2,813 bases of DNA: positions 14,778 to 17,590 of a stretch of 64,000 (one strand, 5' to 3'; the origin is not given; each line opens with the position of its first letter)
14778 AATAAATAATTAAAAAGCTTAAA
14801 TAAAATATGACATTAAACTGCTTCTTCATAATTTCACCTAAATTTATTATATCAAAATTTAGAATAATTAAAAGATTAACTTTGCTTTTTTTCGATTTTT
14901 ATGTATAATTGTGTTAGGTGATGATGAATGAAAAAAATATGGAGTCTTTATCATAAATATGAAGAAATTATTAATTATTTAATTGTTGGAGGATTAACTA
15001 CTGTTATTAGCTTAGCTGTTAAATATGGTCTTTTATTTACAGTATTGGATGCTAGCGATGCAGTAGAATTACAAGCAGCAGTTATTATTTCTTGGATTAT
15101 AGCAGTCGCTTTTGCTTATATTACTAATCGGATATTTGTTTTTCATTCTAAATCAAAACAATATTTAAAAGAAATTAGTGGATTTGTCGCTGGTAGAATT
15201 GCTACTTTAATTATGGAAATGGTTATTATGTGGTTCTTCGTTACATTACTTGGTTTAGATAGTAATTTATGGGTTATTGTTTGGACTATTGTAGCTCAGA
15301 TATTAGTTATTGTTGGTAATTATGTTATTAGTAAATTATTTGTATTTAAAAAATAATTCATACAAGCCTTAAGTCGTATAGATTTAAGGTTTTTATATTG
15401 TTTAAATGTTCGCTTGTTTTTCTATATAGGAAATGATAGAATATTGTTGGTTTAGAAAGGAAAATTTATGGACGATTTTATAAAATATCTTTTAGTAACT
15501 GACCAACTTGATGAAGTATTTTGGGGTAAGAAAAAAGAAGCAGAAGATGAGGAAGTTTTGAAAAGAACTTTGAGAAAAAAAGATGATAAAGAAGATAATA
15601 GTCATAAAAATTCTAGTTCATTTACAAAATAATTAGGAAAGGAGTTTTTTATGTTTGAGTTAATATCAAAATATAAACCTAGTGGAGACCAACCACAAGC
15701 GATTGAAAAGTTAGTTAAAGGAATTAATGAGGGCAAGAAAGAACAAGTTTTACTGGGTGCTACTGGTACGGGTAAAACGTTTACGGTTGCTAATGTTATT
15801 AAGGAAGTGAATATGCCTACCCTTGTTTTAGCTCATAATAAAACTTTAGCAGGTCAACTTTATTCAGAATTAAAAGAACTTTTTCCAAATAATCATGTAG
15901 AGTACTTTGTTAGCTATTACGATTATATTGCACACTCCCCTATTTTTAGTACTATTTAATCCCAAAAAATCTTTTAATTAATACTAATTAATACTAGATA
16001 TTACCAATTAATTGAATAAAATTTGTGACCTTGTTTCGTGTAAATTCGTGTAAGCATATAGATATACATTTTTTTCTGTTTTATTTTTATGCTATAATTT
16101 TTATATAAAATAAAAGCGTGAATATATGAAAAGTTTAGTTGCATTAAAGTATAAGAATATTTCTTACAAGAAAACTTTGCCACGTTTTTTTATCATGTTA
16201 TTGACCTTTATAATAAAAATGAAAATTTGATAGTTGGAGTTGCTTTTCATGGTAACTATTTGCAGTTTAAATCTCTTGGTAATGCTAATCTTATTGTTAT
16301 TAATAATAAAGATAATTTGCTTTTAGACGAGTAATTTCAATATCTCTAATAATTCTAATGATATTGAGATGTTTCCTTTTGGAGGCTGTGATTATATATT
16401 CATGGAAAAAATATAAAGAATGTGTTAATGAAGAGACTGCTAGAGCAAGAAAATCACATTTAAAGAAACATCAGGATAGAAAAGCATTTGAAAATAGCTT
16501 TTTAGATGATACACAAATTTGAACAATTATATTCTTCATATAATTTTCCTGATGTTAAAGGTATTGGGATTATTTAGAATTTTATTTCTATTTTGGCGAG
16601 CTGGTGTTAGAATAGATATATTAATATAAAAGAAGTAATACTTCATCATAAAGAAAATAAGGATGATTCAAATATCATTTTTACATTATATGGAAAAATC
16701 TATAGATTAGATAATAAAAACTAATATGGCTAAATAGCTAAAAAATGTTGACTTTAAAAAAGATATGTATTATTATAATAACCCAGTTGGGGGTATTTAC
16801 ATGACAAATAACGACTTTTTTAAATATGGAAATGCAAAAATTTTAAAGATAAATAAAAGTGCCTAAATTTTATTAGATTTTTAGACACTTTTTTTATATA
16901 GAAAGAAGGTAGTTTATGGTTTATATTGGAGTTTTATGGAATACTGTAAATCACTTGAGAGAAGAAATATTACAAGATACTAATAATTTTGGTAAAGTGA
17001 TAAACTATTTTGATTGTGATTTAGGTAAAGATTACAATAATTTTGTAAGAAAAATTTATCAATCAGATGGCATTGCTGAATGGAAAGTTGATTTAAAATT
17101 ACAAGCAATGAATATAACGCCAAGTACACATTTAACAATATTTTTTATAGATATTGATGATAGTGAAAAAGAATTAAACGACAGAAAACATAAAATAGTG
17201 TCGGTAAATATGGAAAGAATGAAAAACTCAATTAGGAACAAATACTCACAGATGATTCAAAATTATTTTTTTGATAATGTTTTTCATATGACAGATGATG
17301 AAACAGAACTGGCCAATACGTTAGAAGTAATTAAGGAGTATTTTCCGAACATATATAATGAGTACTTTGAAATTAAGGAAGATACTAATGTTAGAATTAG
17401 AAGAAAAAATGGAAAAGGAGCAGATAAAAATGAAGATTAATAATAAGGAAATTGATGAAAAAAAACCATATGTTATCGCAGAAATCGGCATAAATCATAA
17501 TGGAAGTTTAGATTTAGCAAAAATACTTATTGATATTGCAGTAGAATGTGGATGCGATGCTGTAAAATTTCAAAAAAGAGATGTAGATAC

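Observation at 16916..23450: Orphan operon for an uncharacterised 3-deoxy-ulosonic-acid-type sugar pathway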

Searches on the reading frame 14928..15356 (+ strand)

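Call 10: search_protein_families(library=pfam, proteins=[window:14928-15356:+], max_evalue=0.001)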
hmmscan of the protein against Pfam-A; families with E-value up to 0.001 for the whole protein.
window:14928-15356:+ (142 aa): 1 family
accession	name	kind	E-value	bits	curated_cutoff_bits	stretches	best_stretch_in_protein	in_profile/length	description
PF04138.20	GtrA_DPMS_TM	-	2.9e-20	73.1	26.1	1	17-140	2-117/117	GtrA/DPMS, transmembrane domain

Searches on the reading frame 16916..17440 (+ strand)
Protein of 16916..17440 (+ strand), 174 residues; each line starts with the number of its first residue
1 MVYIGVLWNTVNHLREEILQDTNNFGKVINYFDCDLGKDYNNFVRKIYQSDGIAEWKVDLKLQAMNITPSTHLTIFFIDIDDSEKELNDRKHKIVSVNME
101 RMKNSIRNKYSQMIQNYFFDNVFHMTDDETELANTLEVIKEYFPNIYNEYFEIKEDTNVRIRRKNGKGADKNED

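Call 5: search_protein_families(library=pfam, proteins=[window:16916-17440:+], max_evalue=0.01)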
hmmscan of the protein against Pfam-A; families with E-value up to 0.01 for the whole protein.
window:16916-17440:+ (174 aa): 0 families

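Call 6: search_protein_families(library=ncbifam, proteins=[window:16916-17440:+], max_evalue=0.01)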
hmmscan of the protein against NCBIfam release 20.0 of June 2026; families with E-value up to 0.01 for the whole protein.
window:16916-17440:+ (174 aa): 0 families

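Call 30: find_homologous_proteins(query=window:16916-17440:+, max_evalue=0.001)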
Query window:16916-17440:+ (174 aa): 12 proteins with E <= 0.001 among 51 candidates.
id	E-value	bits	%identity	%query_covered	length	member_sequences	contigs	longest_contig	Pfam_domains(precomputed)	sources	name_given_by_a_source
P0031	2.5e-109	381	99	100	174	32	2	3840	-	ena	-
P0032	4.1e-53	198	53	98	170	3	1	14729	-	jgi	-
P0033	9.6e-51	190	51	95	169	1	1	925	-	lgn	-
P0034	2.4e-49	185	52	94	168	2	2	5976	-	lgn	-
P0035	9.5e-48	180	53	94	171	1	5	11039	-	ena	-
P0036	3.6e-47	178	51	98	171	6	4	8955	-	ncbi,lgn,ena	-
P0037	5.1e-47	178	50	94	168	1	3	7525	-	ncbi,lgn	-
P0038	4.7e-46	175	50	95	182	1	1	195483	-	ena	-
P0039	9.9e-45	170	51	86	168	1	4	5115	-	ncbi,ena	-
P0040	1.2e-39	154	48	93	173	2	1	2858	-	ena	-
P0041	1.5e-37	147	47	98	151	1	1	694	-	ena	-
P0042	4.5e-26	110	39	94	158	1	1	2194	-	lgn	-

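Call 36: search_protein_families(library=padloc, proteins=[window:16916-17440:+], max_evalue=0.001)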
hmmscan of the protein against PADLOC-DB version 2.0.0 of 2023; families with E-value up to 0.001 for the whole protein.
window:16916-17440:+ (174 aa): 0 families

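Call 39: predict_structure(alignment_id=A2)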
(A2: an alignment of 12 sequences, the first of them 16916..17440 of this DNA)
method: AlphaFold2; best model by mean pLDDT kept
length: 174 residues; sequences in the alignment: 12
mean_pLDDT: 86.4   pTM: 0.80
mean pLDDT of the five models: 86.4, 85.7, 85.6, 84.8, 83.3
residues with pLDDT >= 90: 105; 70-90: 47; 50-70: 15; < 50: 7
segments of 3 or more residues with pLDDT < 50: 168-174
pLDDT, mean of each block of 10 residues (from residue 1): 93 94 94 96 92 87 90 95 90 89 91 73 86 93 96 80 52 36
secondary structure, 60 per line:
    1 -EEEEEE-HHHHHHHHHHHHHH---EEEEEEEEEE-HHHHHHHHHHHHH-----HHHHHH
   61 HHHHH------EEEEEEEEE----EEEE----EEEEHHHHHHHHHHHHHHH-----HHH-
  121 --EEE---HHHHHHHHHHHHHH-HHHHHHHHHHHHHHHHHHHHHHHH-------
elements in order: E2-7 H9-22 E26-35 H37-49 H55-65 E72-80 E85-88 E93-96 H97-111 E123-125 H129-142 H144-167

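Call 42: fold_search(model_id=the predicted structure, library=pdb)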
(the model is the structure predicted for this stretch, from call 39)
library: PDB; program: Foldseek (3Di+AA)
matches with E <= 10: 563; with E <= 0.001: 18
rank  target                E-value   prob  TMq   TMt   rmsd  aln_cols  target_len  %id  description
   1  7jrj_K                2.4e-04  1.00  0.50  0.54   8.4       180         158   14  Chlamydomonas reinhardtii radial spoke head and neck (recombinant) (released 2020-12-16)
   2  3fbf_A                2.7e-04  1.00  0.52  0.67   4.6       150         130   15  Crystal structure of the Mimivirus NDK N62L mutant complexed with dTDP (released 2009-08-11)
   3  3evw_B                3.7e-04  1.00  0.53  0.68   4.5       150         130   13  Crystal structure of the Mimivirus NDK R107G mutant complexed with dTDP (released 2009-08-11)
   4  3fbe_A                4.5e-04  1.00  0.51  0.63   4.6       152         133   13  Crystal structure of the Mimivirus NDK N62L-R107G double mutant complexed with GDP (released 2009-06-16)
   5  2b8q_B                4.8e-04  1.00  0.53  0.68   4.5       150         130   13  X-ray structure of Acanthamoeba ployphaga mimivirus nucleoside diphosphate kinase complexed with TDP (released 2005-11-15)
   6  8j07_X                5.1e-04  1.00  0.47  0.43   5.5       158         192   10  96nm repeat of human respiratory doublet microtubule and associated axonemal complexes (released 2023-07-26)
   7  3fcw_B                5.4e-04  1.00  0.52  0.68   4.4       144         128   11  Crystal structure of the Mimivirus NDK N62L mutant complexed with UDP (released 2009-08-11)
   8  7jtk_i                5.4e-04  1.00  0.44  0.39   6.7       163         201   12  Radial spoke 1 isolated from Chlamydomonas reinhardtii (released 2020-12-16)
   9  3b6b_A                5.7e-04  1.00  0.53  0.67   4.6       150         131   13  Crystal structure of Acanthamoeba polyphaga mimivirus nucleoside diphosphate kinase complexed with dGDP (released 2008-11-04)
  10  3b6b_B                6.1e-04  1.00  0.53  0.68   4.4       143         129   12  Crystal structure of Acanthamoeba polyphaga mimivirus nucleoside diphosphate kinase complexed with dGDP (released 2008-11-04)
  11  3fbe_B                6.5e-04  1.00  0.52  0.68   4.4       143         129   12  Crystal structure of the Mimivirus NDK N62L-R107G double mutant complexed with GDP (released 2009-06-16)
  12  3fcw_A                6.9e-04  1.00  0.52  0.66   4.6       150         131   15  Crystal structure of the Mimivirus NDK N62L mutant complexed with UDP (released 2009-08-11)
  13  3fbe_C                7.4e-04  1.00  0.53  0.67   4.5       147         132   12  Crystal structure of the Mimivirus NDK N62L-R107G double mutant complexed with GDP (released 2009-06-16)
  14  3fc9_A                7.4e-04  1.00  0.45  0.56   6.2       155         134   14  Crystal structure of the Mimivirus NDK +Kpn-N62L double mutant complexed with CDP (released 2009-08-25)
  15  3fbc_A                8.4e-04  1.00  0.52  0.66   4.6       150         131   15  Crystal structure of the Mimivirus NDK N62L-R107G double mutant complexed with dTDP (released 2009-08-11)
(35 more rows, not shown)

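Call 84: search_dna_similar(query=window:16916-17440:+, collection=phages, mode=protein, max_evalue=0.001, max_rows=10)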
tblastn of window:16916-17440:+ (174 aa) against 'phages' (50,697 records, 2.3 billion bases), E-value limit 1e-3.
No match.

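Call 103: search_protein_representatives(alignment_id=A2)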
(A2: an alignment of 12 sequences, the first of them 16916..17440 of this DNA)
Query: 12 sequences, 171 profile positions. Proteins with E-value up to 0.001 (for the whole library): 675; up to 1e-10: 384; up to 1e-30: 35. The best 150 are listed.
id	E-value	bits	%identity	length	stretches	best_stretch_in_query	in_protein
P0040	1.5e-66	239.8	-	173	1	3-171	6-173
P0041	9.7e-62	224.2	-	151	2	86-171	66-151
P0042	3.5e-56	206.1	-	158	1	1-155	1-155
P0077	6.0e-47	176.0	-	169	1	1-163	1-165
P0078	1.1e-46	175.1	-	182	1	1-157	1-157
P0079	3.5e-46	173.5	-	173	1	1-165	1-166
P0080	3.0e-42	160.7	-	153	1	1-146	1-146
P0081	3.6e-41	157.2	-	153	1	1-145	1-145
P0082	4.8e-41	156.8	-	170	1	1-157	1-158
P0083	1.6e-40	155.1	-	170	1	1-167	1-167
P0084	2.9e-40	154.3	-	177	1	1-144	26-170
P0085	9.5e-40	152.6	-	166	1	1-155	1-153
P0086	2.8e-39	151.0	-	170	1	1-157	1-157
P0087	1.1e-37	145.8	-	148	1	1-143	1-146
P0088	2.8e-36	141.3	-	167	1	1-147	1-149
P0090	2.1e-34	135.2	-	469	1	1-155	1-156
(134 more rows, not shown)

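Call 105: search_solved_structures(query=P0090, max_evalue=1, show_alignments=1)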
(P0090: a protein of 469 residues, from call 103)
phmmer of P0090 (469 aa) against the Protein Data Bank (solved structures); distinct sequences matched with E-value up to 1: 0.
